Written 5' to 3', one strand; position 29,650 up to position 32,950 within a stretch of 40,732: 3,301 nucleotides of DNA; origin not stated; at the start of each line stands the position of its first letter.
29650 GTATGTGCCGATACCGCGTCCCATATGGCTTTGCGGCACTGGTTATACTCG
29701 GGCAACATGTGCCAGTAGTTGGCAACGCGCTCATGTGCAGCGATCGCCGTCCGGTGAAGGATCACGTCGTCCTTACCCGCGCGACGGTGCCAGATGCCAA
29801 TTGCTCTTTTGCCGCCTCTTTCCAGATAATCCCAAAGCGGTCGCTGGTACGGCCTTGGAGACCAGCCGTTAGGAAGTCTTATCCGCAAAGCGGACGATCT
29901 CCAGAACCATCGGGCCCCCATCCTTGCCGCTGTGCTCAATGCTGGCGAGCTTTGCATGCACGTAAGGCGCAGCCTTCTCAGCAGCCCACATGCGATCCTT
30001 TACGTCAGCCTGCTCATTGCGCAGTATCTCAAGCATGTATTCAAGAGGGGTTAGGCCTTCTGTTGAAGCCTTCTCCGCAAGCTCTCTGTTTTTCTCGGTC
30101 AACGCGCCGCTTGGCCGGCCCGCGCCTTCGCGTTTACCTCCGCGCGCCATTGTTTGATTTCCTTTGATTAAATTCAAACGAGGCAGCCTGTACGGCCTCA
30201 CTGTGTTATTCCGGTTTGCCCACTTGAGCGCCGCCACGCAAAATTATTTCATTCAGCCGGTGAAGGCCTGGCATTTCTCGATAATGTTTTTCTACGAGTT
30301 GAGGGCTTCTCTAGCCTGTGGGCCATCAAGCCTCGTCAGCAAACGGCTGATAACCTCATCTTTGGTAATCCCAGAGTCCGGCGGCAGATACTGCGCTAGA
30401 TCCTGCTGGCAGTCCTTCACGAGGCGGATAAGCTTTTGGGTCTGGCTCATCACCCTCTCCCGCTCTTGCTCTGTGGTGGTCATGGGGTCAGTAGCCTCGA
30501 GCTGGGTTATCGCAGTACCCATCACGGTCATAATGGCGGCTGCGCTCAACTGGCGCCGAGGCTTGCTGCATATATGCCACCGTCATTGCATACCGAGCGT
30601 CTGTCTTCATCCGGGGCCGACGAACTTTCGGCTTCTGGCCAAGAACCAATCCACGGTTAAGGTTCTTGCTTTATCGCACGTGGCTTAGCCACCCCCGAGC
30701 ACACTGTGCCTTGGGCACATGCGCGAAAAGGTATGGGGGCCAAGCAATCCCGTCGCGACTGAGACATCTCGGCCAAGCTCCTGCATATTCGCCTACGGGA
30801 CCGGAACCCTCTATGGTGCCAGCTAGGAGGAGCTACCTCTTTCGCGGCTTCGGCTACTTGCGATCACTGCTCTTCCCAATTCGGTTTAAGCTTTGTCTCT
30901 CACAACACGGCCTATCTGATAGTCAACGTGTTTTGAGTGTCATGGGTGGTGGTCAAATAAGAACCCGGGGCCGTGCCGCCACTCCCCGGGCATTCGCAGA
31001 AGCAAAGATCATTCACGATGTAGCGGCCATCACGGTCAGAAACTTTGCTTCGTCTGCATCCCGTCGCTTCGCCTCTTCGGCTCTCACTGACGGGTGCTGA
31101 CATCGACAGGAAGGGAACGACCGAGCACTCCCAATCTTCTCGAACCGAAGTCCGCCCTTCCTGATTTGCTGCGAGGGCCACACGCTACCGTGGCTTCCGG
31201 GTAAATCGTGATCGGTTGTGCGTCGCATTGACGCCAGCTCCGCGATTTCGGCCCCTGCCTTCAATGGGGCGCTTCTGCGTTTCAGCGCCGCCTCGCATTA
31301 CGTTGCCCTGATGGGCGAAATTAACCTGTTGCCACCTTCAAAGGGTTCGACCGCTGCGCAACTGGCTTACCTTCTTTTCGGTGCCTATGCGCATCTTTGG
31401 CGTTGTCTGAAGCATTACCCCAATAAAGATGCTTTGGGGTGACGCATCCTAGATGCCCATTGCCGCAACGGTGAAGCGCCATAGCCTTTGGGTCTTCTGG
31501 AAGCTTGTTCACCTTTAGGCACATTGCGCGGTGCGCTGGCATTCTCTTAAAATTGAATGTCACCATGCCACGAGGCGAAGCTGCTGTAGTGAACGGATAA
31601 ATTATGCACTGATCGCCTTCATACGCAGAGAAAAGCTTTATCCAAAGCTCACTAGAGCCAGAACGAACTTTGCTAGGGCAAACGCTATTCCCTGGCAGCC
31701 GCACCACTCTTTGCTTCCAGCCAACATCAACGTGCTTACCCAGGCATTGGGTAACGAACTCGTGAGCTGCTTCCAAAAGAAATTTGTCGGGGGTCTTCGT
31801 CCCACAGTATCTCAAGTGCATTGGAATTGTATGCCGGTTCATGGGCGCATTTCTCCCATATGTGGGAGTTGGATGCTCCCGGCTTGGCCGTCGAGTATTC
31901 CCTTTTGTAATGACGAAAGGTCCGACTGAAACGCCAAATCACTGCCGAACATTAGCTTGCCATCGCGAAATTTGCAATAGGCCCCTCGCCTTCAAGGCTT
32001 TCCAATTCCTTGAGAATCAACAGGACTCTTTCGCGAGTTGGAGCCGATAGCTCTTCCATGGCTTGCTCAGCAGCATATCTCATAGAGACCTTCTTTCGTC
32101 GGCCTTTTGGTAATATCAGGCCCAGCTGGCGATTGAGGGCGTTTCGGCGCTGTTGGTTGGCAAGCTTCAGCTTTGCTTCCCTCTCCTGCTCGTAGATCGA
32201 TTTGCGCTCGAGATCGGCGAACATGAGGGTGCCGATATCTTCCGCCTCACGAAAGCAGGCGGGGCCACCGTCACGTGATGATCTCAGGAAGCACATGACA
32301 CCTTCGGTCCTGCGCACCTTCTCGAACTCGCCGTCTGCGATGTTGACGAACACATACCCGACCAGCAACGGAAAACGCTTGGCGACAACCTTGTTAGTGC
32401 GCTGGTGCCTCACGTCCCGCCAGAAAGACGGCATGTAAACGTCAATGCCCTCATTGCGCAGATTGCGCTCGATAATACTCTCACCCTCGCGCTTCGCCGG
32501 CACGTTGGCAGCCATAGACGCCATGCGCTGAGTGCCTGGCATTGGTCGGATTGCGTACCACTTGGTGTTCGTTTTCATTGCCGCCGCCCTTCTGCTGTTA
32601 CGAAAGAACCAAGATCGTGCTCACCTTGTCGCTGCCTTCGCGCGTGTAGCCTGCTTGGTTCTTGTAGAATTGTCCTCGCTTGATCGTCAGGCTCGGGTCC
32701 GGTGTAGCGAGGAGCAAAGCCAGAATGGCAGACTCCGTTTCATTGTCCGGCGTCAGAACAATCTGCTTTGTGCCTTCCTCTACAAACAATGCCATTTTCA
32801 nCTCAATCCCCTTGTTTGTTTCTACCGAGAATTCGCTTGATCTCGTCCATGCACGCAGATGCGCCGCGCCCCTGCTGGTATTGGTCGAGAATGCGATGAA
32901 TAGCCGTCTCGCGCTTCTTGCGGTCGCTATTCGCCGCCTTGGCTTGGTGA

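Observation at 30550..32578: Candidate late-gene switch: NGN-only NusG paralog followed by a 770-nt structured leader with an intrinsic terminator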

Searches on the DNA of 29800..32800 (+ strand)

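Call 7: search_dna_similar(query=window:29800-32800:+, collection=phages, mode=distant, max_rows=30)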
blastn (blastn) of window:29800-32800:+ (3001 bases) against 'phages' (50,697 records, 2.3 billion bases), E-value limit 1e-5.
Records with a match: 3; places in all: 3; records where one place covers at least 80% of the query: 0.
Best place of each record, by identity: 60-80% 3.
By first word of the organism name: Sinorhizobium 2; Rhizobium 1.
By host as written in the record: Sinorhizobium sp. LM21 2; Rhizobium phaseoli T3_3 1.
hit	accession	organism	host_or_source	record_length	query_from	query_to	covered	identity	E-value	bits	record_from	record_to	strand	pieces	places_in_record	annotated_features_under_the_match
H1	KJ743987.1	Sinorhizobium phage phiLM21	Sinorhizobium sp. LM21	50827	1544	2692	38%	65.5%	5e-48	199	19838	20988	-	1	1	NusG-like transcription anti-terminator | HNH endonuclease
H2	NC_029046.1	Sinorhizobium phage phiLM21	Sinorhizobium sp. LM21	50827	1544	2692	38%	65.5%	5e-48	199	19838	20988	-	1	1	transcription antiterminator | HNH endonuclease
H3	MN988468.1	Rhizobium phage RHph_TM3_3_3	Rhizobium phaseoli T3_3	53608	2487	2761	9%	68.2%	6e-16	93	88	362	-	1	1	NusG-like transcription antiterminator protein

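Call 9: search_rna_families(source=window, start=30200, end=31400, threshold=evalue, max_evalue=10, show_alignments=2)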
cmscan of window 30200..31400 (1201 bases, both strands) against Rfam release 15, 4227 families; matches with E-value up to 10: 3.
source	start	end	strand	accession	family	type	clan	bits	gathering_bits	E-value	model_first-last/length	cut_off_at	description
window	30286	30344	-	RF02260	MAT2A_A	Cis-reg;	-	17.6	40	0.89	1-65/65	no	MAT2A 3'UTR stem loop A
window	30481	30526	-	RF03078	chrB-a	Cis-reg;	-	15.5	43.9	8.7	1-80/80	no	chrB-a RNA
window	30748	30830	-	RF02038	SPRY4-IT1_1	Gene; lncRNA;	-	14.4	50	5.3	1-91/91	no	SPRY4-IT1 conserved region 1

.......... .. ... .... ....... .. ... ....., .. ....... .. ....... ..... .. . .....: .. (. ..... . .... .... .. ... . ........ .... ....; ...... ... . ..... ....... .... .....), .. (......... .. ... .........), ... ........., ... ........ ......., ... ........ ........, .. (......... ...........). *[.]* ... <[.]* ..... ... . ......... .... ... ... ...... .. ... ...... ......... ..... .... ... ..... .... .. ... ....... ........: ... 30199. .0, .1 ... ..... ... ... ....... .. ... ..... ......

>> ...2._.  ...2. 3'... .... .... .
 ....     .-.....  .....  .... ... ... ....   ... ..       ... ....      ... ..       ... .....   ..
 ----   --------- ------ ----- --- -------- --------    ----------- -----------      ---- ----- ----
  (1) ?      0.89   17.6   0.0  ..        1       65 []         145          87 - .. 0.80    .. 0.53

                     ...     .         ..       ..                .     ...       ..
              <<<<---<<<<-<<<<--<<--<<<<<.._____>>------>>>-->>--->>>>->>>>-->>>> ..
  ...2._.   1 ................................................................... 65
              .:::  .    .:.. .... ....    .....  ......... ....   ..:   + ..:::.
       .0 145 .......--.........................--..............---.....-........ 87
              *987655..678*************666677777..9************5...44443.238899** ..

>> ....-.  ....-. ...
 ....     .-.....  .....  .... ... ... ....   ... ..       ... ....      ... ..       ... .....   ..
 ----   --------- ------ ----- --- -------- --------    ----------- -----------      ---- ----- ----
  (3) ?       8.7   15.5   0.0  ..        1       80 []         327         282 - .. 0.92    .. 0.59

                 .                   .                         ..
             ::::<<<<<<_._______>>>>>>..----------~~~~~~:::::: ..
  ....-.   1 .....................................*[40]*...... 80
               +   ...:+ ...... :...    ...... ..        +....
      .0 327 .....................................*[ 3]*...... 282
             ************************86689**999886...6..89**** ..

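Call 10: get_annotated_region(hit=H2, flank=6000)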
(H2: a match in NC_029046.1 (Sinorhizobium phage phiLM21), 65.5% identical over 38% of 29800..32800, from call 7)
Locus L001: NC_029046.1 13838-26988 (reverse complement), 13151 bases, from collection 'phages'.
description: Sinorhizobium phage phiLM21, complete genome.
organism: Sinorhizobium phage phiLM21 (NCBI taxid 1524882)
taxonomy: Viruses; Duplodnaviria; Heunggongvirae; Uroviricota; Caudoviricetes
host: Sinorhizobium sp. LM21; source: -; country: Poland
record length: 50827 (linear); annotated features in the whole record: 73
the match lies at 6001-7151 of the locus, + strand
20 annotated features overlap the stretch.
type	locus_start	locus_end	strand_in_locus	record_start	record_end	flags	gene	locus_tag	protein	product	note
CDS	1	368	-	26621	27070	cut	-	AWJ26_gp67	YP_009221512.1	head decoration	-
CDS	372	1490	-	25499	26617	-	-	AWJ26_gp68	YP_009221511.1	hypothetical protein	-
CDS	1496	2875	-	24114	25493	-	-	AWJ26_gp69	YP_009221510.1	portal protein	-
CDS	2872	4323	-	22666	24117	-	-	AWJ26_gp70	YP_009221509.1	terminase large subunit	-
CDS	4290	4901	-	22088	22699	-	-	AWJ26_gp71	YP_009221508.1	terminase small subunit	-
CDS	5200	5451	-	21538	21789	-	-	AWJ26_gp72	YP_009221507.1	hypothetical protein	-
tRNA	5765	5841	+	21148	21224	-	-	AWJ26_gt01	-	tRNA-Met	tRNA-Met(CAT)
CDS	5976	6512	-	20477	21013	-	-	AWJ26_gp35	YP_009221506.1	HNH endonuclease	-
CDS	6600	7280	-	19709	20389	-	-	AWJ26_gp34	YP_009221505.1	transcription antiterminator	-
CDS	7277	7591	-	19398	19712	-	-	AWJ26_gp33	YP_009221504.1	chromosomal replication initiator protein DnaA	-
CDS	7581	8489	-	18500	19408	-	-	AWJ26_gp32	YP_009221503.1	primosomal protein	-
CDS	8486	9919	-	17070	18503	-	-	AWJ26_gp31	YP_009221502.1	DnaB-like replicative helicase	-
CDS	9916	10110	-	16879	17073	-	-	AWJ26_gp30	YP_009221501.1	hypothetical protein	-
CDS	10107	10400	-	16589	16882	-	-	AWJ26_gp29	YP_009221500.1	hypothetical protein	-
CDS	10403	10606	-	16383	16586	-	-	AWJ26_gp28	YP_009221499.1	hypothetical protein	-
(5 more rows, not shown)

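Call 11: get_annotated_region(hit=H3, flank=6000)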
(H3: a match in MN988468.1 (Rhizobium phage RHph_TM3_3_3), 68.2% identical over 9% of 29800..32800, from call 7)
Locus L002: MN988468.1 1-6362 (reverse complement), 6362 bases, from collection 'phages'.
description: Rhizobium phage RHph_TM3_3_3, complete genome.
organism: Rhizobium phage RHph_TM3_3_3 (NCBI taxid 2509762)
taxonomy: Viruses; Duplodnaviria; Heunggongvirae; Uroviricota; Caudoviricetes
host: Rhizobium phaseoli T3_3; source: agricultural lands; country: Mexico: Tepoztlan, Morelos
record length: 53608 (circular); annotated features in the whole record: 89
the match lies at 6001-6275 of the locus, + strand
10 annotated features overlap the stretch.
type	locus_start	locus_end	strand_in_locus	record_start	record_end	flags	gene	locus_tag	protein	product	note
CDS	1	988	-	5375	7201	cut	-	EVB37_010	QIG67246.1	putative portal protein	-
CDS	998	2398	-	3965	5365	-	-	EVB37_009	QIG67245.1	terminase large subunit protein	-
CDS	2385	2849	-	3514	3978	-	-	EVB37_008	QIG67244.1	DUF2280 domain-containing protein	-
CDS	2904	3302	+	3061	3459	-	-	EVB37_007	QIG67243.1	hypothetical protein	-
CDS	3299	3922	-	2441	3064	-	-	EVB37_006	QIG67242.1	hypothetical protein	-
CDS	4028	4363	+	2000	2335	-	-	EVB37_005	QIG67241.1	hypothetical protein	-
CDS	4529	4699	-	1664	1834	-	-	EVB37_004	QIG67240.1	hypothetical protein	-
tRNA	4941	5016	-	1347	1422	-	-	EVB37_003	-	tRNA-Met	tRNA-Met(cat)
CDS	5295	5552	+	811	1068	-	-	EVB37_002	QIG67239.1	HTH DNA-binding domain-containing protein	GO_function: GO:0003677 - DNA binding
CDS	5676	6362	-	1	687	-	-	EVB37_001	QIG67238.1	NusG-like transcription antiterminator protein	GO_process: GO:0032968 - positive regulation of transcription elongation from RNA polymerase II promoter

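Call 47: search_dna_similar(query=window:31140-31330:-, collection=phages, mode=distant, max_evalue=0.01, max_rows=40)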
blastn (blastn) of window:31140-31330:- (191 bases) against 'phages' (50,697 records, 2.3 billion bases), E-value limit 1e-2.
No match.

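Call 48: search_dna_similar(query=window:31140-31330:-, collection=plasmids, mode=distant, max_evalue=0.01, max_rows=40)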
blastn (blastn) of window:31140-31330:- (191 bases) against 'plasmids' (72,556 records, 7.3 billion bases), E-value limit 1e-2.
No match.

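Call 55: build_rna_model(alignment_id=A3, structure=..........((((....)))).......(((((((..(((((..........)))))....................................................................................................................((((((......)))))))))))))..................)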
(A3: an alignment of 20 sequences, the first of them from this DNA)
Model R1 built from alignment A3 (20 sequences, 217 columns); structure: as given.
model positions 158; base pairs 22; branch points 2; effective number of sequences 2.74; information 0.59 bits per position. Calibrated on 0.2 Mb of random sequence (short: E-values are rough).
structure used (alignment columns):
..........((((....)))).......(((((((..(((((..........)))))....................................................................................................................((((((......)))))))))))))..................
